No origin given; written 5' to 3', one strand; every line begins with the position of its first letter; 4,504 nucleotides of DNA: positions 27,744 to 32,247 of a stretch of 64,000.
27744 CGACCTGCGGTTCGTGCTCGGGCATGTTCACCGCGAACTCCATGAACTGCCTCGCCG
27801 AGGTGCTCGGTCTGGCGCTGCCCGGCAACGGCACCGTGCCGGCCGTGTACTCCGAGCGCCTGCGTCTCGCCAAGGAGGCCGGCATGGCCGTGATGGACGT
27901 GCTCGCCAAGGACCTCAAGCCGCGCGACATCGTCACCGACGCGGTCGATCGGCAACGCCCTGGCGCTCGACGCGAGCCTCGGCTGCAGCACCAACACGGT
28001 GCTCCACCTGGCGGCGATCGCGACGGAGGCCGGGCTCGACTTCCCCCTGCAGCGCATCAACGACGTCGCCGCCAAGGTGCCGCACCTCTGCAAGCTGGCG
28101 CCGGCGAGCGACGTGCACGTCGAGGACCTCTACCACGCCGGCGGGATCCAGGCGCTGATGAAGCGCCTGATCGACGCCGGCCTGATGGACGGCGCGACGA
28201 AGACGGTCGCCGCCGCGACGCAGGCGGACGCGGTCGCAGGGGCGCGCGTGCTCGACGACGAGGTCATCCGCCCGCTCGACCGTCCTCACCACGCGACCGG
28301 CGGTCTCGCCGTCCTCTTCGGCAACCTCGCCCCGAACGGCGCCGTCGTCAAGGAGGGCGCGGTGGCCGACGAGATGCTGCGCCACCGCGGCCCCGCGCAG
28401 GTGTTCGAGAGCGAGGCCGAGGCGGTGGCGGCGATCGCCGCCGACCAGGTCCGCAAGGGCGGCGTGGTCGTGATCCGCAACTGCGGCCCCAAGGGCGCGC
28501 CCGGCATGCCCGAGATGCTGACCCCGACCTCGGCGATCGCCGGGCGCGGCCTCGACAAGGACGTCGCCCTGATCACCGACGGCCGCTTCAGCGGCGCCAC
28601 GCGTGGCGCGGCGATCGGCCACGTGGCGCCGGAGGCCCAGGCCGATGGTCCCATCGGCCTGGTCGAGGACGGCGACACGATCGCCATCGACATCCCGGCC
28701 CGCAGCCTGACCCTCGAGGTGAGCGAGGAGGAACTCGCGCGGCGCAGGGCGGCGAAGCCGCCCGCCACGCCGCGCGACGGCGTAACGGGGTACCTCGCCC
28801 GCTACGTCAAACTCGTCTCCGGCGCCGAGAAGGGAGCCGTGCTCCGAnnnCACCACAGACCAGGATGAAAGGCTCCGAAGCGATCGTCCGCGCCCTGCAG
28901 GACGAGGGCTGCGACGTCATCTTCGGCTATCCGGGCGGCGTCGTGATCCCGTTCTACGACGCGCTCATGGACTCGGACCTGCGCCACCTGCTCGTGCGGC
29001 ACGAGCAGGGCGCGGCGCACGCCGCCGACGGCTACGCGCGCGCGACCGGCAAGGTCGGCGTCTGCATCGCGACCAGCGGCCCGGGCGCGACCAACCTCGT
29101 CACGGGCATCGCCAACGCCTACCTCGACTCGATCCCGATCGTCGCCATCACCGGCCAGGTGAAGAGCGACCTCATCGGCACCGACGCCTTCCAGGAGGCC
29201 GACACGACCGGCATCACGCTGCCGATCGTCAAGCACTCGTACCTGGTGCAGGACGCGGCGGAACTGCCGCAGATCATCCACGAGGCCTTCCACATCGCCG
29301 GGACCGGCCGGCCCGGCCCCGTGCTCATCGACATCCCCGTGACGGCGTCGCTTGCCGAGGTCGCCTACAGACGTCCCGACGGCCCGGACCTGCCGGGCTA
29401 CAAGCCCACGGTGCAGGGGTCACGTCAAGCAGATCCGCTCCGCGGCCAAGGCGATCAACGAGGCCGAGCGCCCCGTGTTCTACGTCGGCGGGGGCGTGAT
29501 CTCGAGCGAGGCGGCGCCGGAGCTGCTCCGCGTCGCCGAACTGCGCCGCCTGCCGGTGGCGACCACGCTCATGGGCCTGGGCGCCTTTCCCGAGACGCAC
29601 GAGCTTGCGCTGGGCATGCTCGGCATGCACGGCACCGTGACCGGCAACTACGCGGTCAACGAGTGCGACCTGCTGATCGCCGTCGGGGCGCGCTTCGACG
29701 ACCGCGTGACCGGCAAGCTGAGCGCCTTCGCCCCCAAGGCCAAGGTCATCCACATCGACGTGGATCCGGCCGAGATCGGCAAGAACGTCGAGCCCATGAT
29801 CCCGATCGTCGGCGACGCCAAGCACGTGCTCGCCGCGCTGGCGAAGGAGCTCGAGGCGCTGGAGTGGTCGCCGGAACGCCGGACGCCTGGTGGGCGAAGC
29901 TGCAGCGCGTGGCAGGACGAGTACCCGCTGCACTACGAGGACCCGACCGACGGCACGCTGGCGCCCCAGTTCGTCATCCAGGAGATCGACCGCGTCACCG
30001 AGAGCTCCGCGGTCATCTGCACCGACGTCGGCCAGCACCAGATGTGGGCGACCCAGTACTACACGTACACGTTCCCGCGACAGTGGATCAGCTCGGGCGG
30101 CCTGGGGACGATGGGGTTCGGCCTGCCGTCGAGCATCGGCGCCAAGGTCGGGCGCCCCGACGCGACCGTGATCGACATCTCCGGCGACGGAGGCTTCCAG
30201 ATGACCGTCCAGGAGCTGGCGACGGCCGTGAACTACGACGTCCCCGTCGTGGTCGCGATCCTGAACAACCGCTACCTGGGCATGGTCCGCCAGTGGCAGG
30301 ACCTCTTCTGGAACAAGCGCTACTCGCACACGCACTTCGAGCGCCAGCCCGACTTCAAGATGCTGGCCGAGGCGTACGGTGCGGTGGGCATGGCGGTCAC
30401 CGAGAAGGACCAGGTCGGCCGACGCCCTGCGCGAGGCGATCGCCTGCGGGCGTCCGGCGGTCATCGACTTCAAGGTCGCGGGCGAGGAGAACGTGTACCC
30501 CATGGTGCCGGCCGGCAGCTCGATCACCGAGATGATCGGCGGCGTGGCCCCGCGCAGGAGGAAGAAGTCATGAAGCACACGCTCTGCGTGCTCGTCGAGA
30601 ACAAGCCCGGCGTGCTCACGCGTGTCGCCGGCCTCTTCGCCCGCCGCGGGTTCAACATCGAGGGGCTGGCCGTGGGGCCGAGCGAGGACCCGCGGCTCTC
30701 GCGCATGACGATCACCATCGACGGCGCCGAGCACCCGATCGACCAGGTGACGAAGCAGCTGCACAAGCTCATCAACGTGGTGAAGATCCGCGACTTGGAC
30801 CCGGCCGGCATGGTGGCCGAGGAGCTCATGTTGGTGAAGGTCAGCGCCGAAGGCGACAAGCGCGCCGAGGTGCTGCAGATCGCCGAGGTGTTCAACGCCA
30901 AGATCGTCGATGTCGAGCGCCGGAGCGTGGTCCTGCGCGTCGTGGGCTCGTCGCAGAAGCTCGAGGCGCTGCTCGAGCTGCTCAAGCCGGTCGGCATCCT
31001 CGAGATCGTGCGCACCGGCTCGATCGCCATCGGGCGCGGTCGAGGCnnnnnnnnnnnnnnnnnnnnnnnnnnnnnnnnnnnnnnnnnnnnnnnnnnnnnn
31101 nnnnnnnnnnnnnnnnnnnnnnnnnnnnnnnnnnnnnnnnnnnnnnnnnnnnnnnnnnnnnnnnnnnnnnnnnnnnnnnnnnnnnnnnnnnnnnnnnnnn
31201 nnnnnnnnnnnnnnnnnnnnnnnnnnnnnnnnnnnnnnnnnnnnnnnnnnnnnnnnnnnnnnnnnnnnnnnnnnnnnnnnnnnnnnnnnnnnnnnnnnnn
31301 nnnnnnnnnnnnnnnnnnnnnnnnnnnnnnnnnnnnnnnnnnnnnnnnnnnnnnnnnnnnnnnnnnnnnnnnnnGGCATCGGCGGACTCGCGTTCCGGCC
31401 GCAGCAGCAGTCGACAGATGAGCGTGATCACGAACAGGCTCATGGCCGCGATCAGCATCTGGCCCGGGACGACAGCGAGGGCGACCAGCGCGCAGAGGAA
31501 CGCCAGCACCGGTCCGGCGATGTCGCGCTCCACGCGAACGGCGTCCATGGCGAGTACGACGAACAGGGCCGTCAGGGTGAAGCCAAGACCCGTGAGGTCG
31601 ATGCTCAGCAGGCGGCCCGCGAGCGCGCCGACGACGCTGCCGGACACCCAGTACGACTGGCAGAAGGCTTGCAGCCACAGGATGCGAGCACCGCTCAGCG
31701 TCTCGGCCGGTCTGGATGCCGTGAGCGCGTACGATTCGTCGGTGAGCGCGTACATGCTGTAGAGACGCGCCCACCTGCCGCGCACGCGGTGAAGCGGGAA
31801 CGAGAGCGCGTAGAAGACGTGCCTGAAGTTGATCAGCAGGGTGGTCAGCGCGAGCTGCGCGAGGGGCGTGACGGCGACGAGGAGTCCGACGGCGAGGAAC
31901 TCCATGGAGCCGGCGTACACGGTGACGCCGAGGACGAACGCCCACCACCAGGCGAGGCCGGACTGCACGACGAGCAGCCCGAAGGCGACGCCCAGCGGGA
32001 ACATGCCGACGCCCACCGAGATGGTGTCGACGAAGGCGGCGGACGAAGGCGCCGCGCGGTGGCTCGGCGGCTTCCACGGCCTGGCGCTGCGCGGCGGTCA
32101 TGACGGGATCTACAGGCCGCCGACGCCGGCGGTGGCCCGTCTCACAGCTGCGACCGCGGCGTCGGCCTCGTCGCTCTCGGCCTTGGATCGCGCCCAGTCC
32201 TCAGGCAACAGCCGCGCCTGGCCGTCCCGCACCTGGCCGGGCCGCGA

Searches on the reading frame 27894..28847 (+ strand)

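Call 26: search_protein_families(library=ncbifam, proteins=[window:27894-28847:+], max_evalue=0.00001)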
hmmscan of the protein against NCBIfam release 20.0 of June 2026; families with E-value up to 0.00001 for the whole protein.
window:27894-28847:+ (318 aa): 8 families
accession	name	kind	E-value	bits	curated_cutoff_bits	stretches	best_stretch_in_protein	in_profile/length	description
NF002068.0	PRK00911.1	subfamily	2.3e-120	402.7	644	1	17-317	256-555/559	dihydroxy-acid dehydratase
TIGR00110.1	ilvD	equivalog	6.7e-119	397.9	618.15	1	17-318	240-542/543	dihydroxy-acid dehydratase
NF009103.0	PRK12448.1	equivalog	4.2e-89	299.4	710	2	123-316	407-608/616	dihydroxy-acid dehydratase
NF004784.0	PRK06131.1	subfamily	1.2e-80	271.6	539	1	17-317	260-560/576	dihydroxy-acid dehydratase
NF009559.0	PRK13016.1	equivalog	1.7e-76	257.7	882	1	17-315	260-559/578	L-arabinonate dehydratase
NF009560.0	PRK13017.1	subfamily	1e-65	222.1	684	1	17-317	263-575/595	dihydroxy-acid dehydratase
TIGR03432.1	yjhG_yagF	hypoth_equivalog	8.8e-46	156.2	808.15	1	17-276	288-574/640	YjhG/YagF family D-xylonate dehydratase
TIGR01196.1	edd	equivalog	4.3e-44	150.8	708.25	1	17-316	284-598/601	phosphogluconate dehydratase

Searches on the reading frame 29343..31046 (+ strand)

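Call 27: search_protein_families(library=ncbifam, proteins=[window:29343-31046:+], max_evalue=0.00001)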
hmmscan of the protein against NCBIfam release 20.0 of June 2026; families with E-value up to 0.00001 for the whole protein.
window:29343-31046:+ (568 aa): 56 families (the best 25 are shown)
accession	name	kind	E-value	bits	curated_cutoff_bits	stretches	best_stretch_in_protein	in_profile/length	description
NF004710.0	PRK06048.1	equivalog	4.3e-144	481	976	1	17-358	183-517/561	acetolactate synthase large subunit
TIGR00118.1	acolac_lg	equivalog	1.5e-143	479.2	538.35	1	16-358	175-514/557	biosynthetic-type acetolactate synthase large subunit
NF005860.0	PRK07789.1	equivalog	9.2e-136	453.6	881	1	21-358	214-557/615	acetolactate synthase large subunit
NF004919.0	PRK06276.1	equivalog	8e-131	437.2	866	1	18-358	180-518/582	acetolactate synthase large subunit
NF005651.0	PRK07418.1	subfamily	1e-129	433.5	942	1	21-359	204-540/617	acetolactate synthase large subunit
NF006319.0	PRK08527.1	equivalog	7.1e-125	417.6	905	1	19-357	182-517/565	acetolactate synthase large subunit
NF005824.0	PRK07710.1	equivalog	8.4e-124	414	976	1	22-356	197-526/573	acetolactate synthase large subunit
NF005058.0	PRK06466.1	equivalog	1.5e-118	396.8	951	1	12-358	177-526/574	acetolactate synthase 3 large subunit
NF006581.0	PRK09107.1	equivalog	2.4e-117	392.7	974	1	15-357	186-532/595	acetolactate synthase 3 large subunit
NF006524.0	PRK08978.1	equivalog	3.8e-117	391.9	738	1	24-359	179-505/548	acetolactate synthase 2 catalytic subunit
NF005409.0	PRK06965.1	equivalog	6.1e-116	388.2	1035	1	16-358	196-540/587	acetolactate synthase 3 catalytic subunit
NF005228.0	PRK06725.1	equivalog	9.1e-114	380.7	991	1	27-355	201-522/571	acetolactate synthase large subunit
NF006525.0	PRK08979.1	equivalog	4.4e-113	378.6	1084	1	12-358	177-524/572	acetolactate synthase 3 large subunit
NF005936.0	PRK07979.1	equivalog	9.8e-113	377.4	1080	1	10-358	175-524/574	acetolactate synthase 3 large subunit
NF005364.0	PRK06882.1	equivalog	2.4e-111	372.9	1083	1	11-358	176-524/574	acetolactate synthase 3 large subunit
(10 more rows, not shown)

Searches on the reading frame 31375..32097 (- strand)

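Call 27: search_protein_families(library=ncbifam, proteins=[window:31375-32097:-], max_evalue=0.00001)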
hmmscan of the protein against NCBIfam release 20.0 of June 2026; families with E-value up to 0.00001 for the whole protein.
window:31375-32097:- (241 aa): 1 family
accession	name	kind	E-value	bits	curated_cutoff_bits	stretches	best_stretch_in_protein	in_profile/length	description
TIGR00346.1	azlC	equivalog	2.7e-37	129.1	332.35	1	20-227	4-214/221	azaleucine resistance protein AzlC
